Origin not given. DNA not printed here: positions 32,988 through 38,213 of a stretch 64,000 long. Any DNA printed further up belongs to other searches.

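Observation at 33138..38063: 1641-aa protein: ~1200-aa unrecognised N-terminal region plus MoxR/AAA_5-type ATPase, with no vWA partner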

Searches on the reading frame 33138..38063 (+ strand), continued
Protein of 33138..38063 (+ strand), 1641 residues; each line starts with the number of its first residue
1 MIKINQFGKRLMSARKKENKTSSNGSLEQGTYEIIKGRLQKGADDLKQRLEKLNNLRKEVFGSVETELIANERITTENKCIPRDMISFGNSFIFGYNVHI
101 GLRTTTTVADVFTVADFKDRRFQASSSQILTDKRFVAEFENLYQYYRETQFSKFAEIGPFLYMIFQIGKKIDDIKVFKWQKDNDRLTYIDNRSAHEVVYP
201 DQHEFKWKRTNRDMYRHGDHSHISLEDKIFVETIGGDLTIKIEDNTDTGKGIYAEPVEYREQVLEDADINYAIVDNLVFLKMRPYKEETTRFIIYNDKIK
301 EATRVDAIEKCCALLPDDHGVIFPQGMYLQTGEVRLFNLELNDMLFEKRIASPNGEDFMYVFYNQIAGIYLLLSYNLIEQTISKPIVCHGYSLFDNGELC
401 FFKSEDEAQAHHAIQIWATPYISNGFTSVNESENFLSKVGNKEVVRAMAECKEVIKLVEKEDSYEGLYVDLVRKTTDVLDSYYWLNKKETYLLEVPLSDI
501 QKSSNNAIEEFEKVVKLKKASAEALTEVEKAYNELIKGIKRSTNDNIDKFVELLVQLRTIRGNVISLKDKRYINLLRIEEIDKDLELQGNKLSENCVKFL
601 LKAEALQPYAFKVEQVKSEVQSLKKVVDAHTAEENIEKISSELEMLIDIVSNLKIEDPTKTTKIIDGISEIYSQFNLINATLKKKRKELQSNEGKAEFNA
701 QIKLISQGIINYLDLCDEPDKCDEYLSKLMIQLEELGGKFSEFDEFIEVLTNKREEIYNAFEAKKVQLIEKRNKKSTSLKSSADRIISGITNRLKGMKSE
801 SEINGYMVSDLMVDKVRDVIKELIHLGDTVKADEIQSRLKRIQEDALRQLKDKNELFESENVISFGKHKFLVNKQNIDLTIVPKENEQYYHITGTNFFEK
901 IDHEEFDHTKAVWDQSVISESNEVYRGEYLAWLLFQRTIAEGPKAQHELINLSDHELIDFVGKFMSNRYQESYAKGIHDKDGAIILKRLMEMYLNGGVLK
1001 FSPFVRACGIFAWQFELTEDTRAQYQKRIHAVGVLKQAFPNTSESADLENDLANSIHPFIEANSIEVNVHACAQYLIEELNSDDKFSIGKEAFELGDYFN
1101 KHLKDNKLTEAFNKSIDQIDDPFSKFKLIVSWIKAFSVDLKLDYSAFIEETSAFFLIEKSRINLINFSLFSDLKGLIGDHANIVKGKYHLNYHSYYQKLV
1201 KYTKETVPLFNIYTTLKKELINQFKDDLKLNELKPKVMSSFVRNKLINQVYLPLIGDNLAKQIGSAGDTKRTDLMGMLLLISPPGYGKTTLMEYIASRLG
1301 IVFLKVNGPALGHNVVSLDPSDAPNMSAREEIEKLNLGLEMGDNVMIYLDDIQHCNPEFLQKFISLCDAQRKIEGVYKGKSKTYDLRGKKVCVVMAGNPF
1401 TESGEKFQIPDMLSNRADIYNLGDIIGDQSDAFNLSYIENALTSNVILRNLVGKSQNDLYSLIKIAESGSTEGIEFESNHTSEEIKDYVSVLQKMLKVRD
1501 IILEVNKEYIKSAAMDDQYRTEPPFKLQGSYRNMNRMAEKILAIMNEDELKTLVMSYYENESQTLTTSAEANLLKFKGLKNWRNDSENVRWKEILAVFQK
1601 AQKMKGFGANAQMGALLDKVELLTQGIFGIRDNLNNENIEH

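Call 10: find_homologous_proteins(query=window:33138-38063:+, max_evalue=0.00001)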
Query window:33138-38063:+ (1641 aa): 3461 proteins with E <= 0.00001 among 8000 candidates; the best 120 are listed.
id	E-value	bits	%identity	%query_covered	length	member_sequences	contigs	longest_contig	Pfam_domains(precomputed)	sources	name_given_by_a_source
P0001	0.0e+0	3657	100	100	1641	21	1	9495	PF12458.14,PF00004.36,PF07728.21,PF25472.2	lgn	-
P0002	0.0e+0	3244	89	99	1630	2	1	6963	PF12458.14,PF00004.36,PF07728.21,PF25472.2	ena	-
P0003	0.0e+0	3233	88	99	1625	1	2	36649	PF12458.14,PF00004.36,PF07728.21,PF25472.2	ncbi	-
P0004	0.0e+0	3136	85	99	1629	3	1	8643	PF12458.14,PF00004.36,PF07728.21,PF25472.2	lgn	-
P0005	0.0e+0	3124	85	99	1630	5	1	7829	PF12458.14,PF00004.36,PF07728.21,PF25472.2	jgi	jgi:hypothetical protein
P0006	0.0e+0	3095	84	99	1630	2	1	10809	PF12458.14,PF00004.36,PF07728.21,PF25472.2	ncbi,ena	-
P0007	0.0e+0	3073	83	99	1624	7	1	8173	PF12458.14,PF00004.36,PF25472.2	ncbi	-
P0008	0.0e+0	3041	83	99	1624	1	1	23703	PF12458.14,PF00004.36,PF07728.21,PF25472.2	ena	-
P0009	0.0e+0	3041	83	99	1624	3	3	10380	PF12458.14,PF00004.36,PF07728.21,PF25472.2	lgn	-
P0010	0.0e+0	2893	78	99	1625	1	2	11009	PF12458.14,PF00004.36,PF07728.21,PF25472.2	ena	-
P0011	0.0e+0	2883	79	99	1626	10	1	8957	PF12458.14,PF00004.36,PF07728.21,PF25472.2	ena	-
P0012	0.0e+0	2851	78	99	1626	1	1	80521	PF12458.14,PF00004.36,PF07728.21,PF25472.2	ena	-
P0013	0.0e+0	2850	78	99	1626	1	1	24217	PF12458.14,PF00004.36,PF07728.21,PF25472.2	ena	-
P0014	0.0e+0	2849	78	99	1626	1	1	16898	PF12458.14,PF00004.36,PF07728.21,PF25472.2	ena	-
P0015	0.0e+0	2849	78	99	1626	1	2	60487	PF12458.14,PF00004.36,PF07728.21,PF25472.2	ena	-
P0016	0.0e+0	2848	78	99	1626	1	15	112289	PF12458.14,PF00004.36,PF07728.21,PF25472.2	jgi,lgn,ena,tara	jgi:hypothetical protein|tara:strand:+ start:6016 stop:10896 length:4881 start_codon:yes stop_codon:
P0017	0.0e+0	2846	78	99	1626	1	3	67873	PF12458.14,PF00004.36,PF07728.21,PF25472.2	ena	-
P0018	0.0e+0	2844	78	99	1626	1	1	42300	PF12458.14,PF00004.36,PF07728.21,PF25472.2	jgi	jgi:hypothetical protein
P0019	0.0e+0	2836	78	99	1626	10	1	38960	PF12458.14,PF00004.36,PF07728.21,PF25472.2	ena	-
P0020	0.0e+0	2398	65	98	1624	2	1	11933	PF12458.14,PF00004.36,PF25472.2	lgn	-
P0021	0.0e+0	2297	62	98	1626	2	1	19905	PF12458.14,PF00004.36,PF25472.2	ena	-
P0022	0.0e+0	2149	59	99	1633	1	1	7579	PF12458.14,PF00004.36,PF05496.19,PF07728.21,PF25472.2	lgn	-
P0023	0.0e+0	2146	59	99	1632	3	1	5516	PF12458.14,PF00004.36,PF05496.19,PF07728.21,PF25472.2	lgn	-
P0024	0.0e+0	2138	58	99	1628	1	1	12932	PF12458.14,PF00004.36,PF07728.21,PF25472.2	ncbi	-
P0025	0.0e+0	2130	58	99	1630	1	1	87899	PF12458.14,PF00004.36,PF05496.19,PF07728.21,PF25472.2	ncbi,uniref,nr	ncbi:AAA domain-containing protein [Cryomorpha ignava]|uniref:AAA domain-containing protein n=1 Tax=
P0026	0.0e+0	2117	58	99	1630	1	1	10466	PF12458.14,PF00004.36,PF13401.13,PF07728.21,PF25472.2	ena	-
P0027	0.0e+0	2112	58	99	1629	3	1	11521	PF12458.14,PF00004.36,PF25472.2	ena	-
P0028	0.0e+0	2112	58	98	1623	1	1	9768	PF12458.14,PF00004.36,PF05496.19,PF25472.2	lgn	-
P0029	0.0e+0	2107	58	99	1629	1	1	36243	PF12458.14,PF00004.36,PF13401.13,PF25472.2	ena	-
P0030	0.0e+0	2103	59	99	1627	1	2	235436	PF12458.14,PF00004.36,PF07728.21,PF25472.2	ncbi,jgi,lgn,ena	-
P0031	0.0e+0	2100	57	99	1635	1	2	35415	PF12458.14,PF00004.36,PF05496.19,PF07728.21,PF25472.2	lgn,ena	-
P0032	0.0e+0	2096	58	99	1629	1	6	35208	PF12458.14,PF00004.36,PF07728.21,PF25472.2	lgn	-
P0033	0.0e+0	2091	58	99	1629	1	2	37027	PF12458.14,PF00004.36,PF07728.21,PF25472.2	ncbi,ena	-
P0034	0.0e+0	2088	58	99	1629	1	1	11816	PF12458.14,PF00004.36,PF07728.21,PF25472.2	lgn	-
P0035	0.0e+0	2088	58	99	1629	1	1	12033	PF12458.14,PF00004.36,PF25472.2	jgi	jgi:hypothetical protein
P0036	0.0e+0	2084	57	99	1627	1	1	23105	PF12458.14,PF00004.36,PF07728.21,PF25472.2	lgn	-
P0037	0.0e+0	2079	57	99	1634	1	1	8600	PF12458.14,PF00004.36,PF05496.19,PF07728.21,PF25472.2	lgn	-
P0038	0.0e+0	2060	57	99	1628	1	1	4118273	PF12458.14,PF00004.36,PF07728.21,PF25472.2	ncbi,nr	ncbi:DNA repair ATPase [bacterium SCSIO 12643]|nr:DNA repair ATPase [bacterium SCSIO 12643]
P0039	0.0e+0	2058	56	98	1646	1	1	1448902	PF12458.14,PF00004.36,PF07728.21,PF25472.2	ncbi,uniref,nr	ncbi:DNA repair ATPase [Fulvivirgaceae bacterium BMA10]|uniref:DNA repair ATPase n=1 Tax=Splendidivi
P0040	0.0e+0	2055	56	99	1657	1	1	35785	PF12458.14,PF00004.36,PF07728.21,PF25472.2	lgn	-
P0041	0.0e+0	2051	57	99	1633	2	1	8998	PF12458.14,PF00004.36,PF05496.19,PF25472.2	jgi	jgi:MoxR-like ATPase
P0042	0.0e+0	2033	55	98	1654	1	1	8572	PF12458.14,PF00004.36,PF07728.21,PF25472.2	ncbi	ncbi:MAG: DNA repair ATPase [Bacteroidota bacterium]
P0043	0.0e+0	2032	54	99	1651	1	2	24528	PF12458.14,PF00004.36,PF25472.2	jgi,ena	-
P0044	0.0e+0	2027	54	99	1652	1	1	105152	PF12458.14,PF00004.36,PF25472.2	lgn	-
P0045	0.0e+0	2023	56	98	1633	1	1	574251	PF12458.14,PF00004.36,PF07728.21,PF25472.2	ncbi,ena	-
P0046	0.0e+0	2023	55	98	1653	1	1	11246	PF12458.14,PF00004.36,PF07728.21,PF25472.2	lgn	-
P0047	0.0e+0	2014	54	99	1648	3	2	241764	PF12458.14,PF00004.36,PF25472.2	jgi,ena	-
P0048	0.0e+0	2013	54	99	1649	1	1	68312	PF12458.14,PF00004.36,PF07728.21,PF25472.2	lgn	-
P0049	0.0e+0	2010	54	99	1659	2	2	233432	PF12458.14,PF00004.36,PF25472.2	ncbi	ncbi:MAG: DNA repair ATPase [Roseivirga sp.]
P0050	0.0e+0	2010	56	99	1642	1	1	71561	PF12458.14,PF00004.36,PF25472.2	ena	-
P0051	0.0e+0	2009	55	99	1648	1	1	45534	PF12458.14,PF00004.36,PF05496.19,PF07728.21,PF25472.2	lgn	-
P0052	0.0e+0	2008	54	99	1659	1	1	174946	PF12458.14,PF00004.36,PF25472.2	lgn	-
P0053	0.0e+0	2007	55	99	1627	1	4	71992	PF12458.14,PF00004.36,PF07728.21,PF25472.2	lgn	-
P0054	0.0e+0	2004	54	99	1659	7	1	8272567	PF12458.14,PF00004.36,PF25472.2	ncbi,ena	-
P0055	0.0e+0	2004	55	99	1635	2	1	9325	PF12458.14,PF00004.36,PF25472.2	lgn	-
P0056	0.0e+0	2001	54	99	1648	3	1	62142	PF12458.14,PF00004.36,PF25472.2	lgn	-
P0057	0.0e+0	2000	54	99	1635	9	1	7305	PF12458.14,PF00004.36,PF25472.2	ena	-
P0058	0.0e+0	1997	54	98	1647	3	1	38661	PF12458.14,PF00004.36,PF25472.2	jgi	jgi:hypothetical protein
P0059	0.0e+0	1995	55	99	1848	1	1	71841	PF12458.14,PF00004.36,PF07728.21,PF25472.2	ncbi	-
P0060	0.0e+0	1991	54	99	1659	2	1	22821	PF12458.14,PF00004.36,PF07728.21,PF25472.2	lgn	-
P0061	0.0e+0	1990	53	99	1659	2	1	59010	PF12458.14,PF00004.36,PF25472.2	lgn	-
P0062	0.0e+0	1987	55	98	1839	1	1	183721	PF12458.14,PF00004.36,PF07728.21,PF25472.2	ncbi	-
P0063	0.0e+0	1987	53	99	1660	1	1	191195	PF12458.14,PF00004.36,PF25472.2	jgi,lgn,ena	-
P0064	0.0e+0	1986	54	98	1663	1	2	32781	PF12458.14,PF00004.36,PF25472.2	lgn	-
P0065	0.0e+0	1983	54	99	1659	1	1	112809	PF12458.14,PF00004.36,PF07728.21,PF25472.2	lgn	-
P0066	0.0e+0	1980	54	99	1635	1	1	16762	PF12458.14,PF00004.36,PF25472.2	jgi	-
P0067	0.0e+0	1978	53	99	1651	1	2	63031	PF12458.14,PF00004.36,PF07728.21,PF25472.2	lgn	-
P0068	0.0e+0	1977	54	99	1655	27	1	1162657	PF12458.14,PF00004.36,PF25472.2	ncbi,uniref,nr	ncbi:DNA repair ATPase [Pontibacter sp. JH31]|uniref:DNA repair ATPase n=1 Tax=Pontibacter aquaedesi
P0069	0.0e+0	1975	53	99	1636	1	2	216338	PF12458.14,PF00004.36,PF05496.19,PF07728.21,PF25472.2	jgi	-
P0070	0.0e+0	1974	54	99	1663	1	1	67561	PF12458.14,PF00004.36,PF25472.2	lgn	-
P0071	0.0e+0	1974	54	99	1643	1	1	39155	PF12458.14,PF00004.36,PF05496.19,PF25472.2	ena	-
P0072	0.0e+0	1972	54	98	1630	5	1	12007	PF12458.14,PF00004.36,PF07728.21,PF25472.2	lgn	-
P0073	0.0e+0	1972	54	99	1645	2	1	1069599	PF12458.14,PF00004.36,PF05496.19,PF07728.21,PF25472.2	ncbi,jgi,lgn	jgi:MoxR-like ATPase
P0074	0.0e+0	1968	53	99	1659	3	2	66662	PF12458.14,PF00004.36,PF07728.21,PF25472.2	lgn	-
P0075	0.0e+0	1966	55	98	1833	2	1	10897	PF12458.14,PF00004.36,PF07728.21,PF25472.2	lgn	-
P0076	0.0e+0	1964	53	99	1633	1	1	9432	PF12458.14,PF00004.36,PF05496.19,PF07728.21,PF25472.2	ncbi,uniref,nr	ncbi:AAA family ATPase [Fulvivirga sp. RKSG066]|uniref:DNA repair ATPase n=1 Tax=Fulvivirga aurantia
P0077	0.0e+0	1964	53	98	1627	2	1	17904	PF12458.14,PF00004.36,PF07728.21,PF25472.2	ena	-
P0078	0.0e+0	1962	53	99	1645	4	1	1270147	PF12458.14,PF00004.36,PF25472.2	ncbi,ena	-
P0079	0.0e+0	1961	54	99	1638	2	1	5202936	PF12458.14,PF00004.36,PF07728.21,PF25472.2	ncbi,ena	-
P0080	0.0e+0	1960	54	99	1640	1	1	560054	PF12458.14,PF00004.36,PF07728.21,PF25472.2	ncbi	-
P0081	0.0e+0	1960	54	98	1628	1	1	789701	PF12458.14,PF00004.36,PF25472.2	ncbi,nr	ncbi:MAG: DNA repair ATPase [Bacteroidia bacterium]|nr:DNA repair ATPase [Bacteroidia bacterium]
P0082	0.0e+0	1960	55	98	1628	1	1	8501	PF12458.14,PF00004.36,PF07728.21,PF25472.2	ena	-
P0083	0.0e+0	1959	53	98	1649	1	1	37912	PF12458.14,PF00004.36,PF13401.13,PF07728.21,PF25472.2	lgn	-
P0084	0.0e+0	1959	53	99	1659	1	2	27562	PF12458.14,PF00004.36,PF07728.21,PF25472.2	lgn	-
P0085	0.0e+0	1958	53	98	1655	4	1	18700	PF12458.14,PF00004.36,PF13401.13,PF07728.21,PF25472.2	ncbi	-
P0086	0.0e+0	1957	54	98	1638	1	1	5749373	PF12458.14,PF00004.36,PF07728.21,PF25472.2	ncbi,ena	-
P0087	0.0e+0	1957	54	98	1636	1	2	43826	PF12458.14,PF00004.36,PF07728.21,PF25472.2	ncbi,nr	ncbi:MAG: DNA repair ATPase [Bacteroidota bacterium]|nr:DNA repair ATPase [Bacteroidota bacterium]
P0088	0.0e+0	1955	54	98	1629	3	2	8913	PF12458.14,PF00004.36,PF05496.19,PF07728.21,PF25472.2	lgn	-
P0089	0.0e+0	1953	55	97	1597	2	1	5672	PF12458.14,PF00004.36,PF25472.2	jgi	jgi:hypothetical protein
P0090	0.0e+0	1953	54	99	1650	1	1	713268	PF12458.14,PF00004.36,PF07728.21,PF25472.2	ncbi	ncbi:MAG: DNA repair ATPase [Bacteroidia bacterium]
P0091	0.0e+0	1953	53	98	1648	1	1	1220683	PF12458.14,PF00004.36,PF25472.2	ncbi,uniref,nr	ncbi:DNA repair ATPase [Pontibacter sp. BT310]|uniref:DNA repair ATPase n=1 Tax=Pontibacter populi T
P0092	0.0e+0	1952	53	98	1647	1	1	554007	PF12458.14,PF00004.36,PF13401.13,PF07728.21,PF25472.2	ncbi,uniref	ncbi:DNA repair ATPase [Adhaeribacter terreus]|uniref:DNA repair ATPase n=1 Tax=Adhaeribacter terreu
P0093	0.0e+0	1952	53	98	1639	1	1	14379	PF12458.14,PF00004.36,PF07728.21,PF25472.2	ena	-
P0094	0.0e+0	1951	52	99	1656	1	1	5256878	PF12458.14,PF00004.36,PF05496.19,PF07728.21,PF25472.2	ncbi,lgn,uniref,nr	ncbi:DNA repair ATPase [Pontibacter sp. SGAir0037]|uniref:DNA repair ATPase n=1 Tax=Pontibacter sp. 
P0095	0.0e+0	1950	54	99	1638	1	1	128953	PF12458.14,PF00004.36,PF07728.21,PF25472.2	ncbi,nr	ncbi:AAA family ATPase [Labilibacter sediminis]|nr:AAA family ATPase [Labilibacter sediminis]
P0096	0.0e+0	1949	53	98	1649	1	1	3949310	PF12458.14,PF00004.36,PF13401.13,PF07728.21,PF25472.2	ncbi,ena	-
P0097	0.0e+0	1948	53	98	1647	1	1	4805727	PF12458.14,PF00004.36,PF25472.2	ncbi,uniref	ncbi:DNA repair ATPase [Pontibacter sp. MBLB2868]|uniref:DNA repair ATPase n=1 Tax=Pontibacter sp. M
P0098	0.0e+0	1948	53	98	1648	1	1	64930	PF12458.14,PF00004.36,PF25472.2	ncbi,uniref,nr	ncbi:AAA family ATPase [Pontibacter qinzhouensis]|uniref:AAA family ATPase n=1 Tax=Pontibacter qinzh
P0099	0.0e+0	1947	54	98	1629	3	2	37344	PF12458.14,PF00004.36,PF05496.19,PF07728.21,PF25472.2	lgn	-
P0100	0.0e+0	1947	53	99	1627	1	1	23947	PF12458.14,PF00004.36,PF25472.2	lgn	-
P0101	0.0e+0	1946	53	99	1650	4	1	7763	PF12458.14,PF00004.36,PF07728.21,PF25472.2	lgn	-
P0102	0.0e+0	1945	52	99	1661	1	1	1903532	PF12458.14,PF00004.36,PF25472.2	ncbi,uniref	ncbi:DNA repair ATPase [Nibribacter koreensis]|uniref:DNA repair ATPase n=1 Tax=Nibribacter koreensi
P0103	0.0e+0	1945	53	98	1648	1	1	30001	PF12458.14,PF00004.36,PF05496.19,PF07728.21,PF25472.2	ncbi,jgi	-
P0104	0.0e+0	1944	52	99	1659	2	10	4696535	PF12458.14,PF00004.36,PF25472.2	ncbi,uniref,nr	ncbi:DNA repair ATPase [Rufibacter sp. LB8]|uniref:DNA repair ATPase n=1 Tax=Rufibacter sp. LB8 TaxI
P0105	0.0e+0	1943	53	99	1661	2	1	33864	PF12458.14,PF00004.36,PF13401.13,PF07728.21,PF25472.2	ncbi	ncbi:MAG: DNA repair ATPase [Bacteroidota bacterium]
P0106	0.0e+0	1942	53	99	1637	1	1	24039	PF12458.14,PF00004.36,PF07728.21,PF25472.2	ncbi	-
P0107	0.0e+0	1942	53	99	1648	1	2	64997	PF12458.14,PF00004.36,PF05496.19,PF07728.21,PF25472.2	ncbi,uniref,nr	ncbi:AAA family ATPase [Fulvivirga sp. M361]|uniref:DNA repair ATPase n=1 Tax=Fulvivirga sp. M361 Ta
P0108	0.0e+0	1942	53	98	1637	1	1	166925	PF12458.14,PF00004.36,PF25472.2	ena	-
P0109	0.0e+0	1940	53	98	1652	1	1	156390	PF12458.14,PF00004.36,PF05496.19,PF07728.21,PF25472.2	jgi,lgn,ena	-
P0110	0.0e+0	1940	54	98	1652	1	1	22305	PF12458.14,PF00004.36,PF07728.21,PF25472.2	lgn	-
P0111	0.0e+0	1940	54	98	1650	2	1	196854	PF12458.14,PF00004.36,PF07728.21,PF25472.2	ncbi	-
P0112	0.0e+0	1940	52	99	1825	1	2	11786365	PF12458.14,PF00004.36,PF05496.19,PF25472.2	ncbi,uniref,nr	ncbi:DNA repair ATPase [Sulfidibacter corallicola]|uniref:DNA repair ATPase n=1 Tax=Sulfidibacter co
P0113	0.0e+0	1939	54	98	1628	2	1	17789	PF12458.14,PF00004.36,PF05496.19,PF07728.21,PF25472.2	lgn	-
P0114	0.0e+0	1939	52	99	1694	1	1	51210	PF12458.14,PF00004.36,PF05496.19,PF07728.21,PF25472.2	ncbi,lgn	-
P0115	0.0e+0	1939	53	98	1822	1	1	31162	PF12458.14,PF00004.36,PF07728.21,PF25472.2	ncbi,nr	ncbi:MAG: AAA family ATPase [Cytophagales bacterium]|nr:AAA family ATPase [Cytophagales bacterium]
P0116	0.0e+0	1938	53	99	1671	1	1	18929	PF12458.14,PF00004.36,PF13401.13,PF05496.19,PF07728.21,PF25472.2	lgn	-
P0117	0.0e+0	1938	53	98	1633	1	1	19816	PF12458.14,PF00004.36,PF07728.21,PF25472.2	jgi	-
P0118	0.0e+0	1938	54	98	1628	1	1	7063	PF12458.14,PF00004.36,PF07728.21,PF25472.2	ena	-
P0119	0.0e+0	1938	54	99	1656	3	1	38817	PF12458.14,PF00004.36,PF07728.21,PF25472.2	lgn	-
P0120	0.0e+0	1937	54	98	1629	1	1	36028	PF12458.14,PF00004.36,PF07728.21,PF25472.2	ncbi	-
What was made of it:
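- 33138..38063 (+): The 1641-aa ATPase (whole ORF, stop codon included); soluble, with no TM segment. More than 3461 full-length homologues (call 10).
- Checked: An identical 1641-aa protein is in the public collection, and more than 3461 homologues align over their full length (call 10), so this is a real conserved gene and not a chance ORF.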
